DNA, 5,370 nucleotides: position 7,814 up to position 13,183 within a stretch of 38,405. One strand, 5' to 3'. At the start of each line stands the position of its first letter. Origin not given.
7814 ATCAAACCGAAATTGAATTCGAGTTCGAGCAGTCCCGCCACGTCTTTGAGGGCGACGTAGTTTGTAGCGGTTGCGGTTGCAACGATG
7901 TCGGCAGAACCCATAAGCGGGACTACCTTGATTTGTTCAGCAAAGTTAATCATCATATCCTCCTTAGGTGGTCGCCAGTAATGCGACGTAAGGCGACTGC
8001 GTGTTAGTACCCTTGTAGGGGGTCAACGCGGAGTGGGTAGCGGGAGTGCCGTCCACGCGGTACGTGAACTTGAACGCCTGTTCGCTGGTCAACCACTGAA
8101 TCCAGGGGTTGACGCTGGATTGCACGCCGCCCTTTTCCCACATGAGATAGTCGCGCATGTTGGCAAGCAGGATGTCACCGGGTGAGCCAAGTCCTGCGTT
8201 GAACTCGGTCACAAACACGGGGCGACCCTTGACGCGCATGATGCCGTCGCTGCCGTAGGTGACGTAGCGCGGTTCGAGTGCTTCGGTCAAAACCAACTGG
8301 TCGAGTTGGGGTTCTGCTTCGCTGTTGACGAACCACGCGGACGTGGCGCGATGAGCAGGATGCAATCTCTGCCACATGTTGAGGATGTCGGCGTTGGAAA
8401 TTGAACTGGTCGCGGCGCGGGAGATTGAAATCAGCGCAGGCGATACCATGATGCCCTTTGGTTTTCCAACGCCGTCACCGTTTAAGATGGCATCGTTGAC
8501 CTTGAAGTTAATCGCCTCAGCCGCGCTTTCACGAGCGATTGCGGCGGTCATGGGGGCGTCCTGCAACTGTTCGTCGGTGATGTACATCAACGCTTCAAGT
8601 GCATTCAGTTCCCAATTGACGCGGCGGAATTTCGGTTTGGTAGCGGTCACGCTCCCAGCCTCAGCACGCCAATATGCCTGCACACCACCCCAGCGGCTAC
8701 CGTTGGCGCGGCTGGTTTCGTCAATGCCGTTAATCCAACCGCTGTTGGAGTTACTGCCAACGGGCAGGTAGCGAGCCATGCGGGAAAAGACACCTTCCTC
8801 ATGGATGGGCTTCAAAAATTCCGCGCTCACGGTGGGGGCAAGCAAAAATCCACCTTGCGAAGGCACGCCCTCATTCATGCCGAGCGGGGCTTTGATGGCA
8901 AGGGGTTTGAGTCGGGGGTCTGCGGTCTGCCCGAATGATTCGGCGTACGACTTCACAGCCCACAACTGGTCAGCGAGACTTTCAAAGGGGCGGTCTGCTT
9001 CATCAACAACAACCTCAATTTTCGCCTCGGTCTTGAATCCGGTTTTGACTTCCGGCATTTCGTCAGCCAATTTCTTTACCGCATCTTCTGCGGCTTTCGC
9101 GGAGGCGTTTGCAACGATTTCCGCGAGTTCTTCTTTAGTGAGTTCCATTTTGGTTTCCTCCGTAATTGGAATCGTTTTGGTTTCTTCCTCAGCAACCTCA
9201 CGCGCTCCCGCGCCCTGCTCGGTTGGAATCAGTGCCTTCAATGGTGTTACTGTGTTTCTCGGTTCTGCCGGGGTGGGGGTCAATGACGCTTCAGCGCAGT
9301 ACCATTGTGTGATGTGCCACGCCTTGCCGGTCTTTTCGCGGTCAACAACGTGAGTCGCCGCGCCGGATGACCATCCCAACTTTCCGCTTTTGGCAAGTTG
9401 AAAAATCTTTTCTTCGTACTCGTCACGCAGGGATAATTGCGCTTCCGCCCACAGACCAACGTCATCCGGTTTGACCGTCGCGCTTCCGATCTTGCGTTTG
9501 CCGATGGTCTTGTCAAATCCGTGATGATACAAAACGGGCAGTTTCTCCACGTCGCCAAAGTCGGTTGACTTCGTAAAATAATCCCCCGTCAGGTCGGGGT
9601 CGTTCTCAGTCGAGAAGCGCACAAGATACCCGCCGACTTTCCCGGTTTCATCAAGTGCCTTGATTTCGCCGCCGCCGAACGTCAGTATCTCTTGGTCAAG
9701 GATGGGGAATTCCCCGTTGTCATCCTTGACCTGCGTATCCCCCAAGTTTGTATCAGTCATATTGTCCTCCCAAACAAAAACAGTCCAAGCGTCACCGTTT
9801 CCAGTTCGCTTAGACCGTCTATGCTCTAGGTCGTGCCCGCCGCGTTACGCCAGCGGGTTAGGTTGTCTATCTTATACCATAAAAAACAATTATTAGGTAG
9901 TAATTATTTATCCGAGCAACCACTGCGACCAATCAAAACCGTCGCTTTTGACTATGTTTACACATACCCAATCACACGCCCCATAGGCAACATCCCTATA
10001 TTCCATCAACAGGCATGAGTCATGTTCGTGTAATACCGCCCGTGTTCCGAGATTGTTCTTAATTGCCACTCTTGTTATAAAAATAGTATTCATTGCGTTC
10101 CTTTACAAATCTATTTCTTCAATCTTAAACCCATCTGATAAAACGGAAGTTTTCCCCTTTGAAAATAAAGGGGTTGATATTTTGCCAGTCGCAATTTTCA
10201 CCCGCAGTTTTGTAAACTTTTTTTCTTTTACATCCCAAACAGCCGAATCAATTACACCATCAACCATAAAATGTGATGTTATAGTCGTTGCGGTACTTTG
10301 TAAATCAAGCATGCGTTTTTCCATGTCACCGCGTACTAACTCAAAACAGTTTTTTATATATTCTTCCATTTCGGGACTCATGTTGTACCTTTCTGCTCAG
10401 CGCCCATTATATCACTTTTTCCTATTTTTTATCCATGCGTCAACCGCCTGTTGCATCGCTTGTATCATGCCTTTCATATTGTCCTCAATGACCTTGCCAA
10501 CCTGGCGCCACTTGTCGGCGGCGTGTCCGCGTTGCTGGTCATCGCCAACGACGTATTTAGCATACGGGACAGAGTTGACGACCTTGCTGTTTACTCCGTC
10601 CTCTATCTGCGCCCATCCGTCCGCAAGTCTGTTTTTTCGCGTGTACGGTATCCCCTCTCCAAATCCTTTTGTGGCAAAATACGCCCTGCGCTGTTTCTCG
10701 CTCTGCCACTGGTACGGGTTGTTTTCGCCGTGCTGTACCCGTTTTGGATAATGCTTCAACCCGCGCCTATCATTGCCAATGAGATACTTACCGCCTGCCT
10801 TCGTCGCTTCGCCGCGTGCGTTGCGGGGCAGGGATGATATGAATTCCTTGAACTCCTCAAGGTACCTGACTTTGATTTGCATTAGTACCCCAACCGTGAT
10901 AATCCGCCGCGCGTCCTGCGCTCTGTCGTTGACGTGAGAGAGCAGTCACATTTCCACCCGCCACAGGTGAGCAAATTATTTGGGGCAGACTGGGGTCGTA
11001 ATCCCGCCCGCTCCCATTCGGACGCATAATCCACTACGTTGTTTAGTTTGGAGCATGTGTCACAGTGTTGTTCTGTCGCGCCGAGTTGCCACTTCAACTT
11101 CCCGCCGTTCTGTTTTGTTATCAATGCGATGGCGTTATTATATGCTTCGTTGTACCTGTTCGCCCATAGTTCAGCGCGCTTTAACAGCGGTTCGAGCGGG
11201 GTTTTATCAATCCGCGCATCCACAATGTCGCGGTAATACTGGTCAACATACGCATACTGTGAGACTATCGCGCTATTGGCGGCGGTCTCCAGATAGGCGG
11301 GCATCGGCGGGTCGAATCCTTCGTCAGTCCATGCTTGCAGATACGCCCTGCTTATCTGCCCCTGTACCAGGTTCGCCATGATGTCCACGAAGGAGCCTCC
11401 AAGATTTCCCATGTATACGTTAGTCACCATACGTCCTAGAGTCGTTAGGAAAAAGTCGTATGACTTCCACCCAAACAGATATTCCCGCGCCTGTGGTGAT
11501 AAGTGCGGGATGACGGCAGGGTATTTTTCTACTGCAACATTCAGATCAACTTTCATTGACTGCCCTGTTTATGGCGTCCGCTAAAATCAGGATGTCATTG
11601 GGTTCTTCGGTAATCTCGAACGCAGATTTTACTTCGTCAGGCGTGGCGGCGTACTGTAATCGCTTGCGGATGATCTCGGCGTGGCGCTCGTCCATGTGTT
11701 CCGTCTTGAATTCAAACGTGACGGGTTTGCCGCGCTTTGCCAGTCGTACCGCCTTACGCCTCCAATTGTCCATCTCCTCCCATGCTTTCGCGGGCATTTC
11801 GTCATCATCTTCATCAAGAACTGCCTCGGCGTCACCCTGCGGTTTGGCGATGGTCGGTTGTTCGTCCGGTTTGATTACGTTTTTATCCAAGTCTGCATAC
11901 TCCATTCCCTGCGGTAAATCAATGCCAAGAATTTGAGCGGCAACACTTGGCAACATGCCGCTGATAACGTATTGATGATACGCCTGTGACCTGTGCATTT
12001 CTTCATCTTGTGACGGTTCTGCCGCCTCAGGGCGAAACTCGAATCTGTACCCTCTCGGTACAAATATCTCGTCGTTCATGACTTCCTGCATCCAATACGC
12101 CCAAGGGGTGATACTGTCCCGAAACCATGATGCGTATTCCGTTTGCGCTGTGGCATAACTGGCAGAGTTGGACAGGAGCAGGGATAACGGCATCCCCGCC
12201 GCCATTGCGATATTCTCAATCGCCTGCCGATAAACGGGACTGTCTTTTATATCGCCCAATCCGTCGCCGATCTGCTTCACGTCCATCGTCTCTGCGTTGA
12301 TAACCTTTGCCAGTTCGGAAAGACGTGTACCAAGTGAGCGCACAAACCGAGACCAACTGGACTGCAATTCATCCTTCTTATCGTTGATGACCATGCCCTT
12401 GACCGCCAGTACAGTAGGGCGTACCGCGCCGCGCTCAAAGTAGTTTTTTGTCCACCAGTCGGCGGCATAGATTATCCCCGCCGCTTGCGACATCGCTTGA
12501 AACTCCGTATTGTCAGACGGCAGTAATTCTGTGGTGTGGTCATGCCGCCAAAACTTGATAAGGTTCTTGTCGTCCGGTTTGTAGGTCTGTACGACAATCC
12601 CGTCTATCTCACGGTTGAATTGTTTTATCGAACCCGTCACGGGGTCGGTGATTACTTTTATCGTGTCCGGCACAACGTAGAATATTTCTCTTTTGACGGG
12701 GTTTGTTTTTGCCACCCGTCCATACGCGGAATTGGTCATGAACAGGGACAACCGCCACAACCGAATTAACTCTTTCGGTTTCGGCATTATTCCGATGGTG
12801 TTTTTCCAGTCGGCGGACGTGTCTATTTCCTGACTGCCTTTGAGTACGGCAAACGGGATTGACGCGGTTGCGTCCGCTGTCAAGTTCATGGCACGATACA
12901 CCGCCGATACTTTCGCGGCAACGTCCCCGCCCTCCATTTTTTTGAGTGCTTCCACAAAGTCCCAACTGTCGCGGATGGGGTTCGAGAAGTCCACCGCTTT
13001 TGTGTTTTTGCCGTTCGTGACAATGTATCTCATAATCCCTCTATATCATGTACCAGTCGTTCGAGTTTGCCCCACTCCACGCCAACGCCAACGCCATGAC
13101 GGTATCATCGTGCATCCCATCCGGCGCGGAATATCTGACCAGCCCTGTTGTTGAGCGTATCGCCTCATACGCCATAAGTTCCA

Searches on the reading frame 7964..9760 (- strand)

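Call 20: search_protein_families(library=phrogs, proteins=[window:7964-9760:-], max_evalue=0.001)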
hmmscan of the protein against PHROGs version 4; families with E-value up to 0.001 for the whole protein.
window:7964-9760:- (598 aa): 4 families
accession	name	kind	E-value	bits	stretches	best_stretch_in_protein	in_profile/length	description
phrog_10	-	head and packaging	2.4e-28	100.5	1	184-547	252-598/752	major head protein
phrog_617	-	head and packaging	8.2e-24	85.4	2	357-552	392-585/626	major head protein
phrog_80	-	head and packaging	3.9e-11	43.9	1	36-232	232-432/607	head maturation protease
phrog_7015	-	head and packaging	0.00025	21.7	1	73-265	46-211/240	head maturation protease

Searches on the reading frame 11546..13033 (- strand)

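Call 20: search_protein_families(library=phrogs, proteins=[window:11546-13033:-], max_evalue=0.001)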
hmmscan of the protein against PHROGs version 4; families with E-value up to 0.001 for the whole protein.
window:11546-13033:- (495 aa): 2 families
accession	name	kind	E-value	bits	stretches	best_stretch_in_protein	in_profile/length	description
phrog_12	-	head and packaging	1.9e-14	54.7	1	35-335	86-380/646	portal protein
phrog_2662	-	head and packaging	1.7e-08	34.5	1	111-461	145-477/717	portal protein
